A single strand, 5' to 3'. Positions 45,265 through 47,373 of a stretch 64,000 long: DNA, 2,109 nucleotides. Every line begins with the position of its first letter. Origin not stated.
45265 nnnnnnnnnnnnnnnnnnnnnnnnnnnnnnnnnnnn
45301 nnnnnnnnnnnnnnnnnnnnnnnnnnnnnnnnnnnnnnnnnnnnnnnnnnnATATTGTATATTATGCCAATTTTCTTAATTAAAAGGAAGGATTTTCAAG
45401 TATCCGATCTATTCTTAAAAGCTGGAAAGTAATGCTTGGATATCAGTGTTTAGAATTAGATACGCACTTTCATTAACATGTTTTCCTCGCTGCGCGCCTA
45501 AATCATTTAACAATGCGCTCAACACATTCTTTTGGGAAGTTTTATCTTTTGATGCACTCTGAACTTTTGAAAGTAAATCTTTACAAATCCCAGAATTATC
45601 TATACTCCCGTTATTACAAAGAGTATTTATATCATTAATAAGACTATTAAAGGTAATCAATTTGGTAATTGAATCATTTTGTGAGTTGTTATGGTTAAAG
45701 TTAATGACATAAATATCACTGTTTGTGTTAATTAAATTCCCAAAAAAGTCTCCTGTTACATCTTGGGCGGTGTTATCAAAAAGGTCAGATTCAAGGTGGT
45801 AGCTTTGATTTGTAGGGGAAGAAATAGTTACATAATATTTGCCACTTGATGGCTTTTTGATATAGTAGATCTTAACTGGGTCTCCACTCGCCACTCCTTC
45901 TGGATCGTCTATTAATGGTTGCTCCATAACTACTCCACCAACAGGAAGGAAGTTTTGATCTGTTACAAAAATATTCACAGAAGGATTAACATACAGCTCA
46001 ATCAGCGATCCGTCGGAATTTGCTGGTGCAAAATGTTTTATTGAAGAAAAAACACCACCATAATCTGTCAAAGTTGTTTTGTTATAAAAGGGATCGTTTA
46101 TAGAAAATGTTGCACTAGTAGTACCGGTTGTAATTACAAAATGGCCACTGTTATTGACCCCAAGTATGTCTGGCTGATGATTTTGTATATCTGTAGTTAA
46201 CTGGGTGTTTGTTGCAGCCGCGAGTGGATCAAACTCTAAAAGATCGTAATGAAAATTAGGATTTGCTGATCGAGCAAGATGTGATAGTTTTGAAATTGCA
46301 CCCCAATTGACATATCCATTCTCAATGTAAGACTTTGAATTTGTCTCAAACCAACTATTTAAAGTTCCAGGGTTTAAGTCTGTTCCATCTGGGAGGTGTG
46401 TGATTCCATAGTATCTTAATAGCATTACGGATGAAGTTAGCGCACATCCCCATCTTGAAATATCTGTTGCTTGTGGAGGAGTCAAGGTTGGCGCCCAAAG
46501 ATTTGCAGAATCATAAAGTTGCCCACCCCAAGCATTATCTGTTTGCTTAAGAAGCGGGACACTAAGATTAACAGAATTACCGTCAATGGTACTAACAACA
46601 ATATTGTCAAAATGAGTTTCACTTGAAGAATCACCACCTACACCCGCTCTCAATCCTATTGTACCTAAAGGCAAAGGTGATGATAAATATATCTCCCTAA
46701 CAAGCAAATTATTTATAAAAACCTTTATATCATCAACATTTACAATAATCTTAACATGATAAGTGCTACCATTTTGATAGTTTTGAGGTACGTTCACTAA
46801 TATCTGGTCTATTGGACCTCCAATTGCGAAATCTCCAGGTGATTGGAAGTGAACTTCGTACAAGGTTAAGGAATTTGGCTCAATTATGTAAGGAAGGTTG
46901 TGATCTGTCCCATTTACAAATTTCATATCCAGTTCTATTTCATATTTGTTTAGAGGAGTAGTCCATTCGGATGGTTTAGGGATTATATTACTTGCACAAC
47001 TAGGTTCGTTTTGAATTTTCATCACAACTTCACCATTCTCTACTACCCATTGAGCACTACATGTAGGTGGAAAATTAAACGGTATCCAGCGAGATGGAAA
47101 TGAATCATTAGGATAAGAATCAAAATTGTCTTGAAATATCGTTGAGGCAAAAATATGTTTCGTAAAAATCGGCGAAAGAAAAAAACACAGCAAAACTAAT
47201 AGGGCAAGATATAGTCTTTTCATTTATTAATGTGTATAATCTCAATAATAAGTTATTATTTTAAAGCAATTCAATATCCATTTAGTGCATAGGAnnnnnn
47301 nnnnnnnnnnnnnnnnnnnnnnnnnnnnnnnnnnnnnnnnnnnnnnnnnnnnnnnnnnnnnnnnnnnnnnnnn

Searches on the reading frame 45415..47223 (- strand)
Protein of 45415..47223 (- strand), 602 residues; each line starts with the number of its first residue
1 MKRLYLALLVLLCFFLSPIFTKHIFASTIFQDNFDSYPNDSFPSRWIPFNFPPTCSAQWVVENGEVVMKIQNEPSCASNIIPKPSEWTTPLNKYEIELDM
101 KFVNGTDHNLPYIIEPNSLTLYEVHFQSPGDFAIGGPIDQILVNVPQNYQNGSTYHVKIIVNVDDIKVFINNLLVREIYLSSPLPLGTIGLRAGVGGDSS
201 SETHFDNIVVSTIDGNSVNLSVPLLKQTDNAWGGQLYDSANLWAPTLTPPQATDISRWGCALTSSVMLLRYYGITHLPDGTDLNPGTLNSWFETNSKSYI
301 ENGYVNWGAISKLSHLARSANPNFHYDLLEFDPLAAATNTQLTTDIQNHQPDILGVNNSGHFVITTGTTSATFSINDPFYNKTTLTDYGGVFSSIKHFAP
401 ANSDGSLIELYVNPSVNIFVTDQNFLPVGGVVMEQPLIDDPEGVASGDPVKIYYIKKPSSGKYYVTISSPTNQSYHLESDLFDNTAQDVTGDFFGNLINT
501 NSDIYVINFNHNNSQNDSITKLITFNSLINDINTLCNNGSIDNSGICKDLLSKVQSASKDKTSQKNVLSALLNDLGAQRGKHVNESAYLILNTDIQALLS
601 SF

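Call 23: search_protein_families(library=pfam, proteins=[window:45415-47223:-], max_evalue=0.01)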
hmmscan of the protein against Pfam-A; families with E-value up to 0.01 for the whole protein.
window:45415-47223:- (602 aa): 3 families
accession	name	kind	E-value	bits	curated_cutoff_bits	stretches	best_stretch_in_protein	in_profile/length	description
PF13529.12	Peptidase_C39_2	-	1.8e-06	29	24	1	221-378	2-142/143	Peptidase_C39 like family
PF08787.18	Alginate_lyase2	-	0.0033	17.7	29.7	0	447-520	115-185/225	Alginate lyase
PF06439.18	3keto-disac_hyd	-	0.0041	17.6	26.8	0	58-210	25-186/187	3-keto-disaccharide hydrolase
